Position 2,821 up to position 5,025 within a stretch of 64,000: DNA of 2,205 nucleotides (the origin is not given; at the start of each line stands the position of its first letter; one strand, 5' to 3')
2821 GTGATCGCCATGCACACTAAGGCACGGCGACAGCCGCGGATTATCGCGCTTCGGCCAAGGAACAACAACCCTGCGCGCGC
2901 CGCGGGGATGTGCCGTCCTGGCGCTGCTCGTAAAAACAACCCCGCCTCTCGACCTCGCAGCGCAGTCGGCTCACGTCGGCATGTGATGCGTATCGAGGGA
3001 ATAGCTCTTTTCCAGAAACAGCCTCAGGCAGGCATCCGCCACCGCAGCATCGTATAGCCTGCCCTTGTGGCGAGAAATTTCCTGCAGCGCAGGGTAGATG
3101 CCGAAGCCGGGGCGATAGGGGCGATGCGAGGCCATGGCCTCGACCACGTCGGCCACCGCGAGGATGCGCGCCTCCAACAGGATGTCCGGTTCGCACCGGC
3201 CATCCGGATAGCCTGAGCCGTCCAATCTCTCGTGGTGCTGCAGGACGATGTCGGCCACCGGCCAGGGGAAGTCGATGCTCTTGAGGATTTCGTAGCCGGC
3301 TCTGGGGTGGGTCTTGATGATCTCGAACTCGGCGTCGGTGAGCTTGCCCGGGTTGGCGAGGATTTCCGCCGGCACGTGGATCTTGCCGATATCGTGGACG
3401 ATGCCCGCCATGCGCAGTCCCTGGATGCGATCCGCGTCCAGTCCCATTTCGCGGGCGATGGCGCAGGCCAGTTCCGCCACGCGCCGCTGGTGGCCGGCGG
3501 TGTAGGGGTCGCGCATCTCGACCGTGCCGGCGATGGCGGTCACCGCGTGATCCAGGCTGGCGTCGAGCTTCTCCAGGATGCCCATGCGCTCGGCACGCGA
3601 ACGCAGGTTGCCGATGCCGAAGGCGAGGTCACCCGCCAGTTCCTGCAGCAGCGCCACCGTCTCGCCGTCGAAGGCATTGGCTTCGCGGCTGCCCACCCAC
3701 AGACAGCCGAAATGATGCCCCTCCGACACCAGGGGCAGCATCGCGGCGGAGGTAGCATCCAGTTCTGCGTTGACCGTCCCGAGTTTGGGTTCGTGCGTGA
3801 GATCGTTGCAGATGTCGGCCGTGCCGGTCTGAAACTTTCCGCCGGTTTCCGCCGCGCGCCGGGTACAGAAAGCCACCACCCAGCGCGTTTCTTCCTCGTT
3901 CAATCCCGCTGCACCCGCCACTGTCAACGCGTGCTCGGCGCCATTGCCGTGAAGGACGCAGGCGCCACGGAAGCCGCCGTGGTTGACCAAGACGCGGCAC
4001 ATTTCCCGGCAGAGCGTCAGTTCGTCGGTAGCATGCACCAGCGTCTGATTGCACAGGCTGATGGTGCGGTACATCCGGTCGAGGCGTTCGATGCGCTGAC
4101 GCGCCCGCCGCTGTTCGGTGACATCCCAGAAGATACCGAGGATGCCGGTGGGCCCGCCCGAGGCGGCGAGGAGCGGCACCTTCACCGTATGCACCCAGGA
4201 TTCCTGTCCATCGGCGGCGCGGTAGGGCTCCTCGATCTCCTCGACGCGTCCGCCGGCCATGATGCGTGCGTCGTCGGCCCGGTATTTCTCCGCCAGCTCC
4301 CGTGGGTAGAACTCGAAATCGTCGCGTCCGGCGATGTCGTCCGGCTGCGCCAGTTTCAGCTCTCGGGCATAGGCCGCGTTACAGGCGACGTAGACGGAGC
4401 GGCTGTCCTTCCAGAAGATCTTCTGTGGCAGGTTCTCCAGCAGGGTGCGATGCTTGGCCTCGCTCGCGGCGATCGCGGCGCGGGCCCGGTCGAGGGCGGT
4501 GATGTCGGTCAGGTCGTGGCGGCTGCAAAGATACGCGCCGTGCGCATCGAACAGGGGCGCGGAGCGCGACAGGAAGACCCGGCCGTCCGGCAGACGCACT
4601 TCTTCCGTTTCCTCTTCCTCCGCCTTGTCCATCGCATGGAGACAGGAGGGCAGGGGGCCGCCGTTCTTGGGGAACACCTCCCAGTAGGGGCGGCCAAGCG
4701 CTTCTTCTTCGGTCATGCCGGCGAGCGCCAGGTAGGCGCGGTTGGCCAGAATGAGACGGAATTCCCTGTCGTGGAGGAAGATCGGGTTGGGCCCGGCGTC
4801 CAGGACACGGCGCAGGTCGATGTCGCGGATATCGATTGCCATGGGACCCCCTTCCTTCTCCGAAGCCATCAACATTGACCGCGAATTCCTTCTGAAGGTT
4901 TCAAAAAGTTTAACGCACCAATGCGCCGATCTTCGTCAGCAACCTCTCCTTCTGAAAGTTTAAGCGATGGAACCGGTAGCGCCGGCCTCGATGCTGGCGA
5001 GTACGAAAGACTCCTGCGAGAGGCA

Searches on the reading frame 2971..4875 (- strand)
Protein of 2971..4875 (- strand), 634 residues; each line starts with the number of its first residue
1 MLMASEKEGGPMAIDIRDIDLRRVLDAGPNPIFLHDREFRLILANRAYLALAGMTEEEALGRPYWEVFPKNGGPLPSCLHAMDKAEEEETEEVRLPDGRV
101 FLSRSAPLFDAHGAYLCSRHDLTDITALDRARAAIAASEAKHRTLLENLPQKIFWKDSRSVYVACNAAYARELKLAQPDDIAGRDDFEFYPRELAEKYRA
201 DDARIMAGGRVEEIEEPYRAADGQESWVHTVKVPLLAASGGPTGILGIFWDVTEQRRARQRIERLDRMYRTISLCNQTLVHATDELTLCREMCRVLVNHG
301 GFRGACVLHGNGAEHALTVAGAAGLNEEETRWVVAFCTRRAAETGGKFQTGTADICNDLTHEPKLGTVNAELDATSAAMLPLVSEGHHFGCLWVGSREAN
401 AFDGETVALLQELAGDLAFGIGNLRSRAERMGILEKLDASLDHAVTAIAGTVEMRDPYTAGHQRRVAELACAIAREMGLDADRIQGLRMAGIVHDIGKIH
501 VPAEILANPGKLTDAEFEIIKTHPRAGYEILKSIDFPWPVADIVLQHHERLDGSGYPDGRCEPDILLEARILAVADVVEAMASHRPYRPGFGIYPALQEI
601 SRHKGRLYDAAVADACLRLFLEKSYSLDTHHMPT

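Call 49: find_encoding_contigs(protein=window:2971-4875:-, flank=10000, max_places=1)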
Protein window:2971-4875:- (634 aa): 3 contigs read that carry it; 1 place shown.
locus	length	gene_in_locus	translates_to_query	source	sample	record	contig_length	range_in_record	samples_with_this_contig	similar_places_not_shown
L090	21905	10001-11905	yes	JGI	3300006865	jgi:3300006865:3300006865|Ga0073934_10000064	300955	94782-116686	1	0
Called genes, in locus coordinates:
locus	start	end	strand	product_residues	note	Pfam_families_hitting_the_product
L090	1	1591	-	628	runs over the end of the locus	PF06480:FtsH_ext, PF06068:TIP49 (weak), PF00004:AAA, PF07728:AAA_5 (faint), PF17862:AAA_lid_3, PF01434:Peptidase_M41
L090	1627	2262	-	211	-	PF01728:FtsJ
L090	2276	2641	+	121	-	PF01985:CRS1_YhbY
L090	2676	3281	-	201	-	PF03886:ABC_trans_aux (weak)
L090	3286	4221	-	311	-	PF02470:MlaD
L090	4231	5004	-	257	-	PF00005:ABC_tran, PF13555:AAA_29 (weak), PF13304:AAA_21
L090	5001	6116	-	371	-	PF02405:MlaE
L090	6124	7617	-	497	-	PF02541:Ppx-GppA, PF21447:Ppx-GppA_III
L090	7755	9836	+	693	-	PF13089:PP_kinase_N, PF02503:PP_kinase, PF17941:PP_kinase_C_1, PF13091:PLDc_2 (weak), PF13090:PP_kinase_C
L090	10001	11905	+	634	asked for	PF00989:PAS (faint), PF08448:PAS_4, PF13426:PAS_9 (weak), PF08448:PAS_4, PF01590:GAF (weak), PF13185:GAF_2, PF13487:HD_5, PF01966:HD, +1 more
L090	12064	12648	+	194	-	PF02508:Rnf-Nqr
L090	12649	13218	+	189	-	PF04060:FeS, PF12797:Fer4_2 (faint), PF12838:Fer4_7 (faint), PF00037:Fer4, PF12837:Fer4_6 (weak), PF13237:Fer4_10 (weak), PF14697:Fer4_21, PF13187:Fer4_9 (weak), +1 more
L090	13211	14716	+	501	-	PF10531:SLBB (faint), PF13375:RnfC_N, PF01512:Complex1_51K, PF13237:Fer4_10 (weak), PF12838:Fer4_7, PF13183:Fer4_8, PF13187:Fer4_9 (weak), PF13534:Fer4_17 (weak), +1 more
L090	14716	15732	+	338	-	PF03116:NQR2_RnfD_RnfE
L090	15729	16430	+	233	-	PF04205:FMN_bind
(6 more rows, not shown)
